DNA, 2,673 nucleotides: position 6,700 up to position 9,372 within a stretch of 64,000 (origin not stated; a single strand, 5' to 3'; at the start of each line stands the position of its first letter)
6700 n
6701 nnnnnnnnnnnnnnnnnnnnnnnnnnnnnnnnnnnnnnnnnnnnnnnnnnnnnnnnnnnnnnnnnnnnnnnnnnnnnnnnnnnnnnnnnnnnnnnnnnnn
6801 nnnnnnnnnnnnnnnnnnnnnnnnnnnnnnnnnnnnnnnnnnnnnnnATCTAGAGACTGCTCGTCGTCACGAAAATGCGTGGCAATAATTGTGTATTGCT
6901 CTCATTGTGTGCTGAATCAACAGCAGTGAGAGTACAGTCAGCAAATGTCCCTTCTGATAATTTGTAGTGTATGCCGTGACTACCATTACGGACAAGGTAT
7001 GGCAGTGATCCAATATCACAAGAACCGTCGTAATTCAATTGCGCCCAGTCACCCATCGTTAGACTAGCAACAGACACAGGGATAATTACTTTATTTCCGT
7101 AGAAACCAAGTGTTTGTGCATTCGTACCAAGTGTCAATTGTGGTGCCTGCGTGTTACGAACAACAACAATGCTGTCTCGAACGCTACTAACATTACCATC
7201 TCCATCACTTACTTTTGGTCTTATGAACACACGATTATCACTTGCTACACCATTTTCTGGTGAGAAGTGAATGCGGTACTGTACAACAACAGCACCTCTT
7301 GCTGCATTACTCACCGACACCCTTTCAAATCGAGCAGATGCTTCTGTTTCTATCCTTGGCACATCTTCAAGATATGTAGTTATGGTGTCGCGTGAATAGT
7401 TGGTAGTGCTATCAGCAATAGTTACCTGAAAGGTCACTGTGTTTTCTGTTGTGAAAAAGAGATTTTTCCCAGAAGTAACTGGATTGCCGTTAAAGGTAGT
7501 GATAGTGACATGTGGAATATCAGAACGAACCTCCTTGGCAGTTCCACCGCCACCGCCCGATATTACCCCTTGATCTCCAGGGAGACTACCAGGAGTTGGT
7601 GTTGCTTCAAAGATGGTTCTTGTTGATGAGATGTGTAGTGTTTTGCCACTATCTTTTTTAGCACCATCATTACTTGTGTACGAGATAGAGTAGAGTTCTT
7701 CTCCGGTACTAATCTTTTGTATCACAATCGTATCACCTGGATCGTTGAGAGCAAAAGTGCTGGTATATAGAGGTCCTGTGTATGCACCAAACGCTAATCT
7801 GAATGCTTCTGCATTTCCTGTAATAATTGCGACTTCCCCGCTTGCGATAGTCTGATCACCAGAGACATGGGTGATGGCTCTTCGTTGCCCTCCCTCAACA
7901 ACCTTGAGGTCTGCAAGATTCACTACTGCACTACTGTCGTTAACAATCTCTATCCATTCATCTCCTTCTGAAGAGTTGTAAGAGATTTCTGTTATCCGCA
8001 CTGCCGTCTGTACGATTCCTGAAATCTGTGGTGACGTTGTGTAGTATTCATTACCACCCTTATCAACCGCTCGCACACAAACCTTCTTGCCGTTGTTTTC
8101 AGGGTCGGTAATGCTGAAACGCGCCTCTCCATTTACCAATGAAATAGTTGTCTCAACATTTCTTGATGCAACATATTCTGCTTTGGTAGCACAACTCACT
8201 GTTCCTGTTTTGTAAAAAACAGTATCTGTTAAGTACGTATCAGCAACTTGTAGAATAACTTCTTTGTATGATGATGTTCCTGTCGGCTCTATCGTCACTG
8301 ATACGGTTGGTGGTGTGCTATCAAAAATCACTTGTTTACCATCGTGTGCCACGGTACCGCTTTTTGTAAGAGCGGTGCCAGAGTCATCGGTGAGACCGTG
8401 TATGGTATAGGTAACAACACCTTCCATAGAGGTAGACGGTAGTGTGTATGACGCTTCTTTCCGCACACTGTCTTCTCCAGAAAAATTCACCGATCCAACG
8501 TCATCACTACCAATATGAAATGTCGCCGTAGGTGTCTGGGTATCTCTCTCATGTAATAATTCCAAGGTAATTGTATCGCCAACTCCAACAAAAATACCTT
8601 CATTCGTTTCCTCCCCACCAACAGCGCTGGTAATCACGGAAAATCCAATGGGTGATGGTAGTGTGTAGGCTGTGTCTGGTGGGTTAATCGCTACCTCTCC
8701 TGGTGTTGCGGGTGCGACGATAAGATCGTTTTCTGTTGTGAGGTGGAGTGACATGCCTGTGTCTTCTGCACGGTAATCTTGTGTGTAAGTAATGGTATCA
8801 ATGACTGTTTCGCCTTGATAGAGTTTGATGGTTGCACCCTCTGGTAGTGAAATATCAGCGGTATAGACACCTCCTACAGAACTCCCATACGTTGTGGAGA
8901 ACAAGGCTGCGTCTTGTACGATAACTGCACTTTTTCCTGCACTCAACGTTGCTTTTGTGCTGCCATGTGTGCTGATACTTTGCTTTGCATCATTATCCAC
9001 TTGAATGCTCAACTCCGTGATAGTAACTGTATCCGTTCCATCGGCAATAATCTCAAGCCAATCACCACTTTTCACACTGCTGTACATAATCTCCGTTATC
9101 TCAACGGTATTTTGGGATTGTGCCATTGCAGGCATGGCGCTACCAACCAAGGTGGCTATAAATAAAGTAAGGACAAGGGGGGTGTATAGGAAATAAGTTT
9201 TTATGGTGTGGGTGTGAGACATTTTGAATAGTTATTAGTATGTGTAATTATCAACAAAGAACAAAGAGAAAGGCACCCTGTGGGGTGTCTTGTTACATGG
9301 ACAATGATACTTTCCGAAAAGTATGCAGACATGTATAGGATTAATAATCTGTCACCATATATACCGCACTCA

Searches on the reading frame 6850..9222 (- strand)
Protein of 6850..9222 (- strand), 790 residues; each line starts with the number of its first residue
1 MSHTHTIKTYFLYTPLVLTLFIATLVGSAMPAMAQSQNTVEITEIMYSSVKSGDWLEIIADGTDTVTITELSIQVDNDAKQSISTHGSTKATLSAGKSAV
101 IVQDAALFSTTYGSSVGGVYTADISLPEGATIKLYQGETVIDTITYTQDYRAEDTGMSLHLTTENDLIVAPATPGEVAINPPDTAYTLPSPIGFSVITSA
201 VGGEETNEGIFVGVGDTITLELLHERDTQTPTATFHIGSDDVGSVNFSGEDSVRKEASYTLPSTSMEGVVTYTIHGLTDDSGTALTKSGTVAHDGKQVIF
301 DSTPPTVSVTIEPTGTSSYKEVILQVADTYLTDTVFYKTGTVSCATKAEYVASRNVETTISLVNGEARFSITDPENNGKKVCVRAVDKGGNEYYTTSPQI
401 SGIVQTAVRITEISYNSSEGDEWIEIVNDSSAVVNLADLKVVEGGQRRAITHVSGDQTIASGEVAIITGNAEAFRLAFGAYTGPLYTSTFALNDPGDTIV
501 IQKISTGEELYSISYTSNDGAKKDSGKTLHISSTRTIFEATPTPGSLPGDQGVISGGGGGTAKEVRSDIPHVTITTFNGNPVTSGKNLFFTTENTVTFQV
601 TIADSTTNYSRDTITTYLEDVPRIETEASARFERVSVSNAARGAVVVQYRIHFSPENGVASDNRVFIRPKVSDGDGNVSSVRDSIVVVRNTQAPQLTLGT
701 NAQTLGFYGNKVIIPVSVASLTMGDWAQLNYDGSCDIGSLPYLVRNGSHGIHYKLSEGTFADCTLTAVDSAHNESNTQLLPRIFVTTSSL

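Call 3: search_protein_families(library=pfam, proteins=[window:6850-9222:-], max_evalue=0.01)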
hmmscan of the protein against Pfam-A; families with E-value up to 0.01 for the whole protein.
window:6850-9222:- (790 aa): 1 family
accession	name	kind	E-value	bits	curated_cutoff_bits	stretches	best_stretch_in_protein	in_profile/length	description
PF00932.25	LTD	-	4.5e-20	72.5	34.3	2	406-516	6-108/109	Lamin Tail Domain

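Call 6: search_protein_families(library=ncbifam, proteins=[window:6850-9222:-], max_evalue=0.01)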
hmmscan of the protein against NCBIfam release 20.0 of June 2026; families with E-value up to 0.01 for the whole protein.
window:6850-9222:- (790 aa): 0 families

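Call 9: find_homologous_proteins(query=window:6850-9222:-)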
Query window:6850-9222:- (790 aa): 3 proteins with E <= 0.001 among 8000 candidates.
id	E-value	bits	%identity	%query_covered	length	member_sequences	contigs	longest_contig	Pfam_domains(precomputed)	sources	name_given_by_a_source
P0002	0.0e+0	1717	100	100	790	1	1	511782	PF00932.26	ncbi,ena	-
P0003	3.1e-139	484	38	97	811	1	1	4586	PF00932.26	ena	-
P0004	1.9e-9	55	32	18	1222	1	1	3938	PF00932.26,PF00565.24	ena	-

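Call 10: find_encoding_contigs(protein=P0003, flank=10000)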
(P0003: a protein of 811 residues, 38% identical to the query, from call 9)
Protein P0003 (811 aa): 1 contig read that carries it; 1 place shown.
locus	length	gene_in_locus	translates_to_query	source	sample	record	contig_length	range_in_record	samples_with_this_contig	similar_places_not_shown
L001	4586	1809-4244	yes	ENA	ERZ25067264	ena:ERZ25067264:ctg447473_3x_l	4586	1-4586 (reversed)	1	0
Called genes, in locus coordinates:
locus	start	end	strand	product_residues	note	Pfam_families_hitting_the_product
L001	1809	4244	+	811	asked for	PF00932:LTD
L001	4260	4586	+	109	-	?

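Call 15: find_related_loci(query=A1, collection=genome_contigs, flank=10000)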
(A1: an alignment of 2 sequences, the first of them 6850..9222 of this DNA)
Query A1 (790 aa) in genome_contigs; peptide patterns used: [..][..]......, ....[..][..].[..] (x = any residue, [..] = any of these).
599 stretches matched a pattern (row limit reached: there are more); 50 encode a relative of the query (tblastn E <= 1e-3); 50 distinct loci.
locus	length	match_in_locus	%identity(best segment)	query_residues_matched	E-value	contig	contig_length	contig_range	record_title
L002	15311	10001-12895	36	5-785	4e-125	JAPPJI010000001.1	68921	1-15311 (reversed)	MAG: Candidatus Kaiserbacteria bacterium isolate RHO2_bin_44 NODE_677_length_68921_cov_14.982023, whole genome shotgun s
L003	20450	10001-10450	36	400-548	4e-17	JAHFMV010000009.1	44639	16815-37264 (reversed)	MAG: Candidatus Kaiserbacteria bacterium isolate nzgw465 NODE_1008_length_44640_cov_5.666614, whole genome shotgun seque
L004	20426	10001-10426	38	408-546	9e-17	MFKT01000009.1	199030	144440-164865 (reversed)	MAG: Candidatus Kaiserbacteria bacterium RIFCSPHIGHO2_01_FULL_53_29 rifcsphigho2_01_scaffold_163, whole genome shotgun s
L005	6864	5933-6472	35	408-584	2e-16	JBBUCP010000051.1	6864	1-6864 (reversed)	MAG: Patescibacteria group bacterium isolate H52-bin124_1 H52_bin124_1_000000000051, whole genome shotgun sequence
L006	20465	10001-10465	32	403-557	1e-15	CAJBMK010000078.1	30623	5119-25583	uncultured bacterium isolate Loc090907-8m_bin-552 genome assembly, contig: bin-552:78/88, whole genome shotgun sequence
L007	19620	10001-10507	35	2-502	5e-15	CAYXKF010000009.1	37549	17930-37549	MAG TPA_asm: uncultured Candidatus Saccharibacteria bacterium isolate SRP257259_co1_189 genome assembly, contig: NODE_11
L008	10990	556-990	35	408-550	9e-15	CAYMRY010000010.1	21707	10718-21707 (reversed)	MAG TPA_asm: uncultured Candidatus Saccharibacteria bacterium isolate SRP150892_co2_47 genome assembly, contig: NODE_329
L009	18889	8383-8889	30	408-582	8e-15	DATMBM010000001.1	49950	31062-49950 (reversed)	MAG TPA_asm: Candidatus Paceibacterota bacterium isolate SMAG_U13353 k141_357693, whole genome shotgun sequence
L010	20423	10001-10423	33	408-546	4e-14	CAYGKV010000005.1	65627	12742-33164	MAG TPA_asm: uncultured Candidatus Saccharibacteria bacterium isolate ERP113451_co5_294 genome assembly, contig: NODE_89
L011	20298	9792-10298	31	10-547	8e-14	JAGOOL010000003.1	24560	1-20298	MAG: Candidatus Paceibacterota bacterium isolate Gw_Bodden_bin_259 Gw_Bodden_2345_length_24560_cov_8.510253, whole genom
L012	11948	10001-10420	34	407-545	1e-13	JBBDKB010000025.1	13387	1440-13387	MAG: Candidatus Paceibacterota bacterium isolate LejiaA_45_34 Lejia_A_6531_length_13387_cov_19, whole genome shotgun seq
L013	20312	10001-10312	39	408-502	2e-13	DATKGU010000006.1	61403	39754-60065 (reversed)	MAG TPA_asm: Candidatus Paceibacterota bacterium isolate SMAG_U14559 k141_176923, whole genome shotgun sequence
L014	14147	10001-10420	36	408-546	2e-12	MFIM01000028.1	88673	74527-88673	MAG: Candidatus Giovannonibacteria bacterium RIFCSPLOWO2_02_FULL_45_28 rifcsplowo2_02_scaffold_92, whole genome shotgun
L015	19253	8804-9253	33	400-546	7e-12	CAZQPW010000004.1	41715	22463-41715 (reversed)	MAG TPA_asm: uncultured Candidatus Saccharibacteria bacterium isolate SRP189682_co2_243 genome assembly, contig: NODE_94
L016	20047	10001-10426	34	404-546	9e-12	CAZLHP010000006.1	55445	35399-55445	MAG TPA_asm: uncultured Candidatus Saccharibacteria bacterium isolate SRP286056_co1_109 genome assembly, contig: NODE_54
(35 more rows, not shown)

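Call 18: search_protein_families(library=pfam, proteins=[L002:61-1221:-, L002:1029-2060:+, L002:2041-3504:-, L002:3517-5724:-, L002:5773-6285:+, L002:6309-6794:-, L002:6793-7524:+, L002:7515-9818:+, L002:12359-13072:+, L002:13381-13980:-], max_evalue=0.001)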
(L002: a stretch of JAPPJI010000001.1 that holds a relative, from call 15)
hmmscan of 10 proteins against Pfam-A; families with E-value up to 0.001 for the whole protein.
L002:61-1221:- (386 aa): 2 families
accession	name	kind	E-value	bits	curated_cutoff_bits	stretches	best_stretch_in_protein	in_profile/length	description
PF01715.23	IPPT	-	5.6e-52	177.3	23.6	1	124-356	1-242/243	IPP transferase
PF01745.22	IPT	-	4.4e-06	26.7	20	1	92-157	4-71/233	Isopentenyl transferase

L002:1029-2060:+ (343 aa): 3 families
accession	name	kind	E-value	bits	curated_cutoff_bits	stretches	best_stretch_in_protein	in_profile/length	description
PF02195.25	ParB_N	-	4.4e-28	97.6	26.3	1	39-138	6-95/95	ParB N-terminal domain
PF17762.8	HTH_ParB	-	1.6e-26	92.8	22.6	1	140-240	1-100/102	ParB HTH domain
PF23552.2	ParB_C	-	4e-08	33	23.8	1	251-299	2-50/50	ParB dimerisation domain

L002:2041-3504:- (487 aa): 4 families
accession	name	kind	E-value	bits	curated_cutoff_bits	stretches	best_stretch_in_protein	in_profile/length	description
PF13328.12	HD_4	-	6.8e-38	130.3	27.2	1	30-178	1-155/156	HD domain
PF04607.23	RelA_SpoT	-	3.4e-34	117.9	27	1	236-345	1-112/113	Region found in RelA / SpoT proteins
PF02824.27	TGS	-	1.6e-17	63.7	22.2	1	397-454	1-58/60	TGS domain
PF01966.28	HD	-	2.2e-09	38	22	1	49-147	1-116/116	HD domain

L002:3517-5724:- (735 aa): 3 families
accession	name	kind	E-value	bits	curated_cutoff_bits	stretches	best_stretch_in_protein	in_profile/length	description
PF01131.25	Topoisom_bac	-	6.1e-117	391.5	35.1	1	138-536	2-410/411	DNA topoisomerase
PF01396.24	Zn_ribbon_Top1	-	1e-35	121.7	32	3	613-648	2-37/39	Topoisomerase DNA binding C4 zinc finger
PF01751.28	Toprim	-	3.3e-23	82.1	23.1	1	16-123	2-96/96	Toprim domain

L002:5773-6285:+ (170 aa): 0 families

L002:6309-6794:- (161 aa): 1 family
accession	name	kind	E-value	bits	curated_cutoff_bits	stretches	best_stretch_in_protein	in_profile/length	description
PF00588.24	SpoU_methylase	-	5.8e-29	101.5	29.7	1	3-147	3-142/142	SpoU rRNA Methylase family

L002:6793-7524:+ (243 aa): 2 families
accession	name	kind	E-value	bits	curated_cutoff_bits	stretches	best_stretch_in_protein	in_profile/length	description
PF01409.25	tRNA-synt_2d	-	2.9e-91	305.8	19.8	1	10-241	9-246/246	tRNA synthetases class II core domain (F)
PF00152.25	tRNA-synt_2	-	0.00052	19.6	25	0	104-154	98-146/308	tRNA synthetases class II (D, K and N)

L002:7515-9818:+ (767 aa): 4 families
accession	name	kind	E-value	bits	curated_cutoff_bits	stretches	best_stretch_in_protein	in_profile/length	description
PF03483.22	B3_4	-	1.5e-50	171.6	29.3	1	104-275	2-172/174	B3/4 domain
PF03147.19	FDX-ACB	-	1.1e-18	67.9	31.1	1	679-762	1-88/94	Ferredoxin-fold anticodon binding domain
PF03484.21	B5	-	2e-14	54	28.6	1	475-507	35-67/67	tRNA synthetase B5 domain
PF00877.26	NLPC_P60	-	5e-09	36.5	23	1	344-405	1-61/105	NlpC/P60 family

L002:12359-13072:+ (237 aa): 1 family
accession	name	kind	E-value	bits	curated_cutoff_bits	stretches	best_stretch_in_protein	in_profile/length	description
PF00932.25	LTD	-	0.00025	21.8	34.3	1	21-97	4-74/109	Lamin Tail Domain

L002:13381-13980:- (199 aa): 0 families

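Call 25: search_solved_structures(query=window:6850-9222:-, max_evalue=0.1)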
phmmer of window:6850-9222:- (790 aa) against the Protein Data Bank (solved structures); distinct sequences matched with E-value up to 0.1: 0.

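Call 31: search_protein_families(library=pfam, proteins=[L003:8158-9969:+, L009:6413-8317:+, L010:7873-9939:+, L004:8077-9912:+], max_evalue=0.001)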
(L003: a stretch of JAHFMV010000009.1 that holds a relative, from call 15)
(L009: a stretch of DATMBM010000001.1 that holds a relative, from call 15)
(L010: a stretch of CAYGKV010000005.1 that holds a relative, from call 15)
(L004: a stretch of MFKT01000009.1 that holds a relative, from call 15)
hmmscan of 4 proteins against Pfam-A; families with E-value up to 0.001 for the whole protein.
L003:8158-9969:+ (604 aa): 4 families
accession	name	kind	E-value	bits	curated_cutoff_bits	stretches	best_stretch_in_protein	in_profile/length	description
PF10412.15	TrwB_AAD_bind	-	6.4e-10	38.9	20.5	1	65-376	16-310/387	Type IV secretion-system coupling protein DNA-binding domain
PF02534.20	T4SS-DNA_transf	-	1.3e-07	31.3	20.1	1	63-359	44-347/468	Type IV secretory system Conjugative DNA transfer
PF12696.13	TraG-D_C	-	0.0001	22.7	22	1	316-383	1-71/126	TraM recognition site of TraD and TraG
PF13401.12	AAA_22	-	0.00073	20.3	27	0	64-108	5-50/130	AAA domain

L009:6413-8317:+ (635 aa): 5 families
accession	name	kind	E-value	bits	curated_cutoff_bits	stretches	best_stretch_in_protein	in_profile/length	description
PF10412.15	TrwB_AAD_bind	-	1.6e-10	40.9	20.5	1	107-400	16-288/387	Type IV secretion-system coupling protein DNA-binding domain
PF02534.20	T4SS-DNA_transf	-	2.5e-06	27.1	20.1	1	107-401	45-347/468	Type IV secretory system Conjugative DNA transfer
PF01935.23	DUF87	-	3.5e-05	24.5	23.2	1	107-200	24-103/220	Helicase HerA, central domain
PF12696.13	TraG-D_C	-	0.00035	20.9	22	1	358-417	1-65/126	TraM recognition site of TraD and TraG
PF13401.12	AAA_22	-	0.0005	20.8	27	0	106-148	5-48/130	AAA domain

L010:7873-9939:+ (689 aa): 4 families
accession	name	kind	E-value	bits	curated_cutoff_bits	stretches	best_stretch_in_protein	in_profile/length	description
PF10412.15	TrwB_AAD_bind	-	2.9e-08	33.4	20.5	1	109-421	16-311/387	Type IV secretion-system coupling protein DNA-binding domain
PF02534.20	T4SS-DNA_transf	-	8.3e-07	28.7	20.1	1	109-403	45-347/468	Type IV secretory system Conjugative DNA transfer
PF12696.13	TraG-D_C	-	3e-05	24.4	22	1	360-428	1-72/126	TraM recognition site of TraD and TraG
PF13401.12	AAA_22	-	0.00033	21.4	27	0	108-152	5-50/130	AAA domain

L004:8077-9912:+ (612 aa): 4 families
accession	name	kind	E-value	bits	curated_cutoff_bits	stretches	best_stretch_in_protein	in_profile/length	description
PF10412.15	TrwB_AAD_bind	-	4.6e-09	36.1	20.5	1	45-356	16-310/387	Type IV secretion-system coupling protein DNA-binding domain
PF02534.20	T4SS-DNA_transf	-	1.5e-06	27.8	20.1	1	45-339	45-347/468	Type IV secretory system Conjugative DNA transfer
PF12696.13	TraG-D_C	-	8.1e-05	23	22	1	297-363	2-71/126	TraM recognition site of TraD and TraG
PF01935.23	DUF87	-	0.00085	19.9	23.2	0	45-82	24-62/220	Helicase HerA, central domain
